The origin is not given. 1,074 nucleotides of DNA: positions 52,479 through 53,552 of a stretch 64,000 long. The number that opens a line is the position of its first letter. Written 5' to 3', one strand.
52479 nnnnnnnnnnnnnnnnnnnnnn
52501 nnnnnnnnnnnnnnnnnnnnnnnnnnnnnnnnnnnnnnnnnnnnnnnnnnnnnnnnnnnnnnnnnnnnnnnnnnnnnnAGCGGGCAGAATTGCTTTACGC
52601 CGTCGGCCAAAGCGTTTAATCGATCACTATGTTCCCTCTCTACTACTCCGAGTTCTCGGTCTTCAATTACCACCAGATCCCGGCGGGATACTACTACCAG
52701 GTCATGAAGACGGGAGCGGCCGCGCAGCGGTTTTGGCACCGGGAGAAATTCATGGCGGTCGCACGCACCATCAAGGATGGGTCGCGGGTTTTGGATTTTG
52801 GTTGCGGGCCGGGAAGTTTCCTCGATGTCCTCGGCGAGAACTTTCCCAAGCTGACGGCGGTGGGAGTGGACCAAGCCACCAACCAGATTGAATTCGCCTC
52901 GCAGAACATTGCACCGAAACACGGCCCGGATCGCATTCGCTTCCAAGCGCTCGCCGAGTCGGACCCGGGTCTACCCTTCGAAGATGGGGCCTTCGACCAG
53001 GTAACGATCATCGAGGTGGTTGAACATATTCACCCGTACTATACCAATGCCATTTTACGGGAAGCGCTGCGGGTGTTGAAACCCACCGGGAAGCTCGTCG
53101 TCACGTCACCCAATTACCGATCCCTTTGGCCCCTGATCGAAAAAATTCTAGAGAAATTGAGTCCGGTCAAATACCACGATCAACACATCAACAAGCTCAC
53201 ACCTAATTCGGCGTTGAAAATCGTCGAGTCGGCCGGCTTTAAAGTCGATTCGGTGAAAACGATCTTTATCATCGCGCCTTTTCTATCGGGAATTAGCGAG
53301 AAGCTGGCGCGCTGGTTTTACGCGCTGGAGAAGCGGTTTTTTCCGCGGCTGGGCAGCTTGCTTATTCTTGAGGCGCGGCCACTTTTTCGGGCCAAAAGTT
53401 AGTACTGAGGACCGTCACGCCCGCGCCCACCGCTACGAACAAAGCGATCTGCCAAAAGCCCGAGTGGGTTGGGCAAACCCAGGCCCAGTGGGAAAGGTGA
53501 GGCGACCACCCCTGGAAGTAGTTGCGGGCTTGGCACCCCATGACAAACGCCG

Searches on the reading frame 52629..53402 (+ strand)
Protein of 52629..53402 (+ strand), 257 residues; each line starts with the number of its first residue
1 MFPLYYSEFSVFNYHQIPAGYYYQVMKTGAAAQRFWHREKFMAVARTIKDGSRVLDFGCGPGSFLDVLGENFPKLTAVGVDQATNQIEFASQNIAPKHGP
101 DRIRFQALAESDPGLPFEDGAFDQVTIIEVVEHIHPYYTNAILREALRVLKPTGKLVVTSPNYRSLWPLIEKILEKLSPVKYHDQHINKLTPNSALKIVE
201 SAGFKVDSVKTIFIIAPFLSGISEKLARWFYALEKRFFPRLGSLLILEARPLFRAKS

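Call 4: search_protein_families(library=pfam, proteins=[window:52629-53402:+], max_evalue=0.1)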
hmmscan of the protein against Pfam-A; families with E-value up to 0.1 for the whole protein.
window:52629-53402:+ (257 aa): 16 families
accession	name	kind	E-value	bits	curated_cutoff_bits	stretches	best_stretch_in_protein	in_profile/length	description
PF13489.12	Methyltransf_23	-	1.6e-21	77.1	27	1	42-208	14-163/164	Methyltransferase domain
PF13847.12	Methyltransf_31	-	2.8e-18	66.4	27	1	48-178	1-127/145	Methyltransferase domain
PF08241.18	Methyltransf_11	-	3.5e-17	63.3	21.2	1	55-158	1-95/95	Methyltransferase domain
PF13649.12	Methyltransf_25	-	8.5e-17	62.1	27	1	54-154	1-97/97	Methyltransferase domain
PF08242.18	Methyltransf_12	-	5e-15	56.5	30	1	55-156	1-98/98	Methyltransferase domain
PF07021.18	MetW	-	2.8e-10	40.6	21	1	38-168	1-116/193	Methionine biosynthesis protein MetW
PF01209.24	Ubie_methyltran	-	4.5e-10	39.7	20.1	1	33-158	32-151/233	ubiE/COQ5 methyltransferase family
PF05175.20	MTS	-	3.5e-07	30.4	23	1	51-180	32-160/170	Methyltransferase small domain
PF02353.26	CMAS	-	1.8e-06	27.9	27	1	45-160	57-166/273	Mycolic acid cyclopropane synthetase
PF01728.25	FtsJ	-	2.2e-06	28.1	24.1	1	46-158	17-137/181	FtsJ-like methyltransferase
PF20922.3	Anamorsin_N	-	0.0011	19.2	27.1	1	120-162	50-91/163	Anamorsin, N-terminal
PF02390.23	Methyltransf_4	-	0.0033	17.4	24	1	53-96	4-47/173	Putative methyltransferase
PF05401.17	NodS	-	0.04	14.2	24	0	39-161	32-147/201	Nodulation protein S (NodS)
PF01135.25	PCMT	-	0.048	13.9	20.3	1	45-104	69-127/210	Protein-L-isoaspartate(D-aspartate) O-methyltransferase (PCMT)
PF06325.19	PrmA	-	0.051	13.5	22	1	44-106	155-216/296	Ribosomal protein L11 methyltransferase (PrmA)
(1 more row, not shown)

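Call 5: search_protein_families(library=ncbifam, proteins=[window:52629-53402:+], max_evalue=0.1)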
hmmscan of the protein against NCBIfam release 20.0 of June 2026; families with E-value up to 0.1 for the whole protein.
window:52629-53402:+ (257 aa): 57 families (the best 25 are shown)
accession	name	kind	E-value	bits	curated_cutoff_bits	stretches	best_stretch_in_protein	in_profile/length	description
NF043040.1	corrin_prot_MT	hypoth_equivalog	1.4e-13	50.8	180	1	43-159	33-148/216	corrinoid protein-associated methyltransferase CpaM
NF045667.1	MTase_DVU1556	equivalog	2.7e-13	49.9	155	1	47-159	19-120/213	DVU_1556 family methyltransferase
TIGR01983.1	UbiG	equivalog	1.2e-12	47.6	102.95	1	50-211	49-207/228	bifunctional 2-polyprenyl-6-hydroxyphenol methylase/3-demethylubiquinol 3-O-methyltransferase UbiG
TIGR02081.1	metW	equivalog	3e-12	46.5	189.5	1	38-181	1-130/194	methionine biosynthesis protein MetW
NF041537.1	ArsM_AhpD_UU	exception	7.3e-11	41.4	510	1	47-160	73-182/345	arsenite methyltransferase/AhpD domain selenoprotein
NF001244.0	PRK00216.1-5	equivalog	8.7e-11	41.6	216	1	32-159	32-154/236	bifunctional demethylmenaquinone methyltransferase/2-methoxy-6-polyprenyl-1,4-benzoquinol methylase UbiE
TIGR01934.1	MenG_MenH_UbiE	subfamily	8.7e-11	41.5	158.35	1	32-162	23-145/223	ubiquinone/menaquinone biosynthesis methyltransferase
TIGR04074.1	bacter_Hen1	equivalog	1.9e-10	39.9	340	1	38-163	268-396/462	3' terminal RNA ribose 2'-O-methyltransferase Hen1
NF001243.0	PRK00216.1-4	equivalog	7.6e-10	38.5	235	1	36-158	34-151/237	demethylmenaquinone methyltransferase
NF041536.1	ArsM_DUF2284_UU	exception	9e-10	37.5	575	1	47-159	73-181/459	arsenite methyltransferase/DUF2284 domain selenoprotein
TIGR02752.1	MenG_heptapren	equivalog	1.3e-09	38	419.85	1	25-159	20-150/231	demethylmenaquinone methyltransferase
NF047649.1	MTase_UXPK_star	exception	1.6e-08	33.9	460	1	47-159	74-182/283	methyltransferase/UXPK-star double selenoprotein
NF045825.1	FAmtase_mtf2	equivalog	5.4e-08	32.4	400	1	49-160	57-160/248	fatty-acid O-methyltransferase Mtf2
NF041255.1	mycofact_MftM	equivalog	5.6e-08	32.5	200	1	45-151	134-234/289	mycofactocin oligosaccharide methyltransferase MftM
NF001242.0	PRK00216.1-3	equivalog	6e-08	32.4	351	1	32-158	52-175/258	bifunctional demethylmenaquinone methyltransferase/2-methoxy-6-polyprenyl-1,4-benzoquinol methylase UbiE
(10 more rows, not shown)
